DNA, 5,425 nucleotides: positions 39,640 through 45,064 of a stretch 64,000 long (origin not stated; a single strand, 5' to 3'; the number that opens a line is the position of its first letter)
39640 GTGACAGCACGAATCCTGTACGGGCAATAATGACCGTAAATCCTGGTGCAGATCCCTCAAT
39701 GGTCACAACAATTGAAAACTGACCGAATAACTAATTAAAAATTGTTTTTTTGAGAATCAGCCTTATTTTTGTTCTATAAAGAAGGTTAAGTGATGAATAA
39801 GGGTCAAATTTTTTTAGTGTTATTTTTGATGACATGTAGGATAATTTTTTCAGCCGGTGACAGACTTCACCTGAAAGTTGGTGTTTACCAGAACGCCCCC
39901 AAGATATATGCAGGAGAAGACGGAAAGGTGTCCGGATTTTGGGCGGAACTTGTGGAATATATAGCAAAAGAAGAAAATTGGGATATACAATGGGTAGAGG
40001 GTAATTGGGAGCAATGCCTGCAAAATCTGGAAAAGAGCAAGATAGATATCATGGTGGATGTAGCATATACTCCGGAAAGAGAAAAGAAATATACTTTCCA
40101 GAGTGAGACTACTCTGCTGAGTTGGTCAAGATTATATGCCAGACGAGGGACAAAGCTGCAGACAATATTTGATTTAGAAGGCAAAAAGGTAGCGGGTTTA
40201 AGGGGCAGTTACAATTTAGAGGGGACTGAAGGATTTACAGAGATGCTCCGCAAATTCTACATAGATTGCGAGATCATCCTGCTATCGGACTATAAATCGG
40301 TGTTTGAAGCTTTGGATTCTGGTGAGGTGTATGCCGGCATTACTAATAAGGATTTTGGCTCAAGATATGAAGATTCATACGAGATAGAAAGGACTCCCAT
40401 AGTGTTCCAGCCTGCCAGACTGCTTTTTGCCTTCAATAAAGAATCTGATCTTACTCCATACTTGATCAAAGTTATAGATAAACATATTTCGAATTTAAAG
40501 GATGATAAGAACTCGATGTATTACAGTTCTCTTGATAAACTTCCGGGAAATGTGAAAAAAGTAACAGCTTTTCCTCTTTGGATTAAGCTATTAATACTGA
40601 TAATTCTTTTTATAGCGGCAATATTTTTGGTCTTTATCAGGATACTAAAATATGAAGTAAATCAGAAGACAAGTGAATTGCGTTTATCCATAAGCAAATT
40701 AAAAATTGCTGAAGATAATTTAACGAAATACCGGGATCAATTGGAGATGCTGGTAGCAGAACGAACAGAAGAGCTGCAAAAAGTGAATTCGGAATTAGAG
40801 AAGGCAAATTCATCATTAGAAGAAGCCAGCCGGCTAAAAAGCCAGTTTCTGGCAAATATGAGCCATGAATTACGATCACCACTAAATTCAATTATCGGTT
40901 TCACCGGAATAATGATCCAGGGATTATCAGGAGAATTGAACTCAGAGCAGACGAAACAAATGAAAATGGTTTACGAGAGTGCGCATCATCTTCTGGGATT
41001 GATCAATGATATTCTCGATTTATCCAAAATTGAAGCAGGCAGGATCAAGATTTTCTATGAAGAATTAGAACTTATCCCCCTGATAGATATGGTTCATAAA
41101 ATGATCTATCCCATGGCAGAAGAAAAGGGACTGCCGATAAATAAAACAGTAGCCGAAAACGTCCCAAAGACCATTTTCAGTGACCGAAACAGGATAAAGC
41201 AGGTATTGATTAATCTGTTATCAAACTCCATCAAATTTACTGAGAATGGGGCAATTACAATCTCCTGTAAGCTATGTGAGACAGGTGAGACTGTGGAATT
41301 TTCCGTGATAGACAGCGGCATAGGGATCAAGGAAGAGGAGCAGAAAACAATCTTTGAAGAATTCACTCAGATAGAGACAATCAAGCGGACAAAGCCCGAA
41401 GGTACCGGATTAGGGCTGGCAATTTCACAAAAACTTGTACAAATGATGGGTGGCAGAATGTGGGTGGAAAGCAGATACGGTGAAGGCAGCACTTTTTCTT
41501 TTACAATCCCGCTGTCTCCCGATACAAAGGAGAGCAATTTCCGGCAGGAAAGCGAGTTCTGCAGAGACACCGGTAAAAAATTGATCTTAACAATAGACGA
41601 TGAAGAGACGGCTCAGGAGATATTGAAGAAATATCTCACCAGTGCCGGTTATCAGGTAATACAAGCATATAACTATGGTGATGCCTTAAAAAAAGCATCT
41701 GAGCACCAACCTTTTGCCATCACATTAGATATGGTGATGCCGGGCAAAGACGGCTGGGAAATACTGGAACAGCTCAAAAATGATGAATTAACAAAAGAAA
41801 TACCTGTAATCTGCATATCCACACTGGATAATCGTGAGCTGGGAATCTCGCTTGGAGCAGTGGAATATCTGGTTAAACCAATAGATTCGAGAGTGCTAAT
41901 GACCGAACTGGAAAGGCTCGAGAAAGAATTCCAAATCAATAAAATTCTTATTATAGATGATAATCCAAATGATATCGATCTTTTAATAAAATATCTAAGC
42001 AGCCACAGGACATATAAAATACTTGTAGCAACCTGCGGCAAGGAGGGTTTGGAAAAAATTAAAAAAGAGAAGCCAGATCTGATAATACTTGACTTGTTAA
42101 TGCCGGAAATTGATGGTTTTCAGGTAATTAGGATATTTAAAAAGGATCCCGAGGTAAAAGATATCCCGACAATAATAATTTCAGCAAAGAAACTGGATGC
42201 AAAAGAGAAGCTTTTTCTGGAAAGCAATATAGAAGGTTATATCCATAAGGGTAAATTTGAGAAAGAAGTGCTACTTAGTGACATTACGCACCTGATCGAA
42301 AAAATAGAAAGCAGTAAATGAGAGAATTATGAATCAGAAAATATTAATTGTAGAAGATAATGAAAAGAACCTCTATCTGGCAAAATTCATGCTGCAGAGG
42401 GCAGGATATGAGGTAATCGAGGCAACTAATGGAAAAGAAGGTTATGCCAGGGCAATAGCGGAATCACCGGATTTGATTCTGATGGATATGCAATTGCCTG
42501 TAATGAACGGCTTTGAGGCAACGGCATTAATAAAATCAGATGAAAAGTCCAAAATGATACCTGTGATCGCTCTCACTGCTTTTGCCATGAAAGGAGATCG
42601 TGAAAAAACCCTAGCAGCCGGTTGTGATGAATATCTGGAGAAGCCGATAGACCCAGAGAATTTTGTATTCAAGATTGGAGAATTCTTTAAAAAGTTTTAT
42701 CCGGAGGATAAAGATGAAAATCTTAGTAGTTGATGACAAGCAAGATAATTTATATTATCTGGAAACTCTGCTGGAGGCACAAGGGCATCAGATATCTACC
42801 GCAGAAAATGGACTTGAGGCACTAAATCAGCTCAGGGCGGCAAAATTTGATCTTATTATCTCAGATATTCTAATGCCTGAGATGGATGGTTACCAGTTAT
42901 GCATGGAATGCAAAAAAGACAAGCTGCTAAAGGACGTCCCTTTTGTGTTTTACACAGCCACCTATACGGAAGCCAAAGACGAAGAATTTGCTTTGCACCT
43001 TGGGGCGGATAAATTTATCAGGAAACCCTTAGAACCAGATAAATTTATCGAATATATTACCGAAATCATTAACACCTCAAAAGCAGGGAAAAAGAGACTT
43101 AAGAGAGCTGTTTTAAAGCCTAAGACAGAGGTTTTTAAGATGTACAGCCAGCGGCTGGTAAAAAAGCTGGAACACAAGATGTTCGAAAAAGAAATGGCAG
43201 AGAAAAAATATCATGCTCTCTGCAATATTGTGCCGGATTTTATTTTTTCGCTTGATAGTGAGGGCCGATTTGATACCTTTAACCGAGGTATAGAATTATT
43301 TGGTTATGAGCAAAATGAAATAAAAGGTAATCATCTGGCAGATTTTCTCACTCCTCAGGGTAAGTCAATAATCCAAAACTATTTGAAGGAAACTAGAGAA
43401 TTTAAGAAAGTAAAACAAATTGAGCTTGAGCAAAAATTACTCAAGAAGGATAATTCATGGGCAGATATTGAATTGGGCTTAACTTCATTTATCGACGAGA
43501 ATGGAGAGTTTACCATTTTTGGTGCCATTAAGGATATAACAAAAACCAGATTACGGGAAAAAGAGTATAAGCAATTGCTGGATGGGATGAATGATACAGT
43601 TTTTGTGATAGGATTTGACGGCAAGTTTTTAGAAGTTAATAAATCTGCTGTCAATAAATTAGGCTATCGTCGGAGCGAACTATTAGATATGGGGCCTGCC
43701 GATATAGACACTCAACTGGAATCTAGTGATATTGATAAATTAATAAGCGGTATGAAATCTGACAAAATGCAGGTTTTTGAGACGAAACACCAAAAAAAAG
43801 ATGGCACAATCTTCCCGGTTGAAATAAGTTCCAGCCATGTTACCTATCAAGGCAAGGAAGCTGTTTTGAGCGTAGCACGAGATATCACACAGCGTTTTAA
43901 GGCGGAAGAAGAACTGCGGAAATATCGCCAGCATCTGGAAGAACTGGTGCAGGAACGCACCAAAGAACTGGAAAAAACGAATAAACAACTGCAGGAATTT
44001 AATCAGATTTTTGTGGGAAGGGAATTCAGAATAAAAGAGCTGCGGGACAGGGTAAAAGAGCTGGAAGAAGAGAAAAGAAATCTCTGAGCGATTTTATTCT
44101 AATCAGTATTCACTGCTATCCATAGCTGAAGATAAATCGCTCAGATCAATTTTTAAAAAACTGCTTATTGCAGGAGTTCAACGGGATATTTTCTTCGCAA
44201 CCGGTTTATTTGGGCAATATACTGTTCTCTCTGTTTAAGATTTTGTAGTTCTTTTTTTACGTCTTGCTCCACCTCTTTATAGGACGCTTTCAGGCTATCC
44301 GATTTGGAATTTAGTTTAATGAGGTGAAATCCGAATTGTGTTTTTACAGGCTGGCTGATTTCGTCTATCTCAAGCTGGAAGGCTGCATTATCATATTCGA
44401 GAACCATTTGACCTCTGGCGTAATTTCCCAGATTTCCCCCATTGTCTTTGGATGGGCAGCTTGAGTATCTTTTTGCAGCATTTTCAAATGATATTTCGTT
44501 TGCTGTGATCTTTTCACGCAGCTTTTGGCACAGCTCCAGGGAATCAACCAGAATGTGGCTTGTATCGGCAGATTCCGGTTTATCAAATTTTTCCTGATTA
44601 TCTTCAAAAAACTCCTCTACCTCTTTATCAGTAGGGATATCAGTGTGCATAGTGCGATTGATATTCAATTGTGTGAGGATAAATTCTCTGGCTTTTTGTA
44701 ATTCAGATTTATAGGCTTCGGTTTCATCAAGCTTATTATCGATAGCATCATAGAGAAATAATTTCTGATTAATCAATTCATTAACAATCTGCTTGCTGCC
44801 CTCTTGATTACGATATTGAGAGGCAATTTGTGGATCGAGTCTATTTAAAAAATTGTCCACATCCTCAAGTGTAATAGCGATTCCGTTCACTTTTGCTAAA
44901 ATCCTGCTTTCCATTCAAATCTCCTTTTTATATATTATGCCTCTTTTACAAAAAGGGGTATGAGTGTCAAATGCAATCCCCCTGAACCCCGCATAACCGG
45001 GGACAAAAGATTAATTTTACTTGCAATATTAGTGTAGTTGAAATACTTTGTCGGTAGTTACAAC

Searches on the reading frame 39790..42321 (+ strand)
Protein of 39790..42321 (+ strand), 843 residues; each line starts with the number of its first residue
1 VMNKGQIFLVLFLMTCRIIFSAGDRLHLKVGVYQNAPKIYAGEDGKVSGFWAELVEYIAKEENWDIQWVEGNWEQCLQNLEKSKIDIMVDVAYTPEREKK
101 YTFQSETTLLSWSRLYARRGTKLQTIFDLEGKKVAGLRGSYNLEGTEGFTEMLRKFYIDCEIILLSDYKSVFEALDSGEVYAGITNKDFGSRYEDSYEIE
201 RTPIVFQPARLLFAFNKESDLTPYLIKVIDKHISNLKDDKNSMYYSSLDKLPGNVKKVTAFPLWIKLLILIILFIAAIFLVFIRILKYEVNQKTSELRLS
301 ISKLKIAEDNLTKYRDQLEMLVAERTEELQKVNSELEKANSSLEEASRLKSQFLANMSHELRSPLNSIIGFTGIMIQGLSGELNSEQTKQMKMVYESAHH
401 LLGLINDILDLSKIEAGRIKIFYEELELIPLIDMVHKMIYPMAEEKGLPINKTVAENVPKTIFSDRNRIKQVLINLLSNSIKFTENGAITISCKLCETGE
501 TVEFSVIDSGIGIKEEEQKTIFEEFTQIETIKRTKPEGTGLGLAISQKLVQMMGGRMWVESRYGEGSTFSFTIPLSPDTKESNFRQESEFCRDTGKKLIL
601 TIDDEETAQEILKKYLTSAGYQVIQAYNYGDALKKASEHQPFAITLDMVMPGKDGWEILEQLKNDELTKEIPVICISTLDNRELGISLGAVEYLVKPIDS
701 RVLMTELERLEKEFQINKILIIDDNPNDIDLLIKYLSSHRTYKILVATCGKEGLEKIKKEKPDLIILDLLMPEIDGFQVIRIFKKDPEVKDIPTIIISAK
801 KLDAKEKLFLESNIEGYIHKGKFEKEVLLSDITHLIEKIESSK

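Call 40: search_protein_families(library=pfam, proteins=[window:39790-42321:+], max_evalue=0.001)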
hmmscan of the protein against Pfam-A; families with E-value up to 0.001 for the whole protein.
window:39790-42321:+ (843 aa): 4 families
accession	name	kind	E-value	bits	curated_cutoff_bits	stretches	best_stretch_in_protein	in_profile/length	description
PF00072.30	Response_reg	-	3.4e-41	140.3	30.2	2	599-707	1-110/111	Response regulator receiver domain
PF02518.31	HATPase_c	-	1.7e-30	106.1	26.4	1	465-576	2-110/111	Histidine kinase-, DNA gyrase B-, and HSP90-like ATPase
PF00512.31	HisKA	-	3.6e-19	69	26.9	1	350-417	2-66/66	His Kinase A (phospho-acceptor) domain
PF00497.25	SBP_bac_3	-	5e-17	62.3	26.4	1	28-615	1-129/132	Bacterial extracellular solute-binding proteins, family 3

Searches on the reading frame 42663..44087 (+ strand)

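Call 40: search_protein_families(library=pfam, proteins=[window:42663-44087:+], max_evalue=0.001)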
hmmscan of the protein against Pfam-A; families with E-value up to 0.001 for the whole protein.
window:42663-44087:+ (474 aa): 7 families
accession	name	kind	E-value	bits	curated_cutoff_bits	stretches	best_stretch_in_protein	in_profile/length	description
PF00072.30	Response_reg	-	4.8e-25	88.3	30.2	1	20-132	1-110/111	Response regulator receiver domain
PF13426.13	PAS_9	-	7e-23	81.3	27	2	311-410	2-103/103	PAS domain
PF00989.32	PAS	-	2.5e-16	60.1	22.6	2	301-408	2-113/113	PAS fold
PF08448.16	PAS_4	-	1.1e-11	45.4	23.1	2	190-296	4-109/110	PAS fold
PF24820.1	Diguanyl_cycl_sensor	-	4.6e-07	30.2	28.1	0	192-278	7-98/109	Diguanylate cyclase-like sensor domain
PF08447.18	PAS_3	-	1.2e-06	29.1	25.6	1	211-283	10-82/89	PAS fold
PF13188.13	PAS_8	-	4.4e-06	26.8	21.8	1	302-344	3-44/65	PAS domain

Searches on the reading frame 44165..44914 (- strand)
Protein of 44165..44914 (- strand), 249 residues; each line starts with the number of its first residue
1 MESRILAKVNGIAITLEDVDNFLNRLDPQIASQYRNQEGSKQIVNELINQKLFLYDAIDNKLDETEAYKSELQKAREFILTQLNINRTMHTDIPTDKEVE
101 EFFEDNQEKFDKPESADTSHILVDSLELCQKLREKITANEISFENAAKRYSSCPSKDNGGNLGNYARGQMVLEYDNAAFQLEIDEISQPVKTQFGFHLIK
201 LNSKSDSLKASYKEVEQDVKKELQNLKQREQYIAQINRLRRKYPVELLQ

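Call 40: search_protein_families(library=pfam, proteins=[window:44165-44914:-], max_evalue=0.001)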
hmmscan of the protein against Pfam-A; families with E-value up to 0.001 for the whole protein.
window:44165-44914:- (249 aa): 3 families
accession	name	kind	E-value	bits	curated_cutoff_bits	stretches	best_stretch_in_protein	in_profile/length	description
PF00639.27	Rotamase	-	8.9e-23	81.5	21.7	1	126-202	19-96/97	PPIC-type PPIASE domain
PF13616.12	Rotamase_3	-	9.5e-20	71.7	22.5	1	113-203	13-114/116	PPIC-type PPIASE domain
PF13145.12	Rotamase_2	-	3.2e-14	54.2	27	1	94-216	1-120/121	PPIC-type PPIASE domain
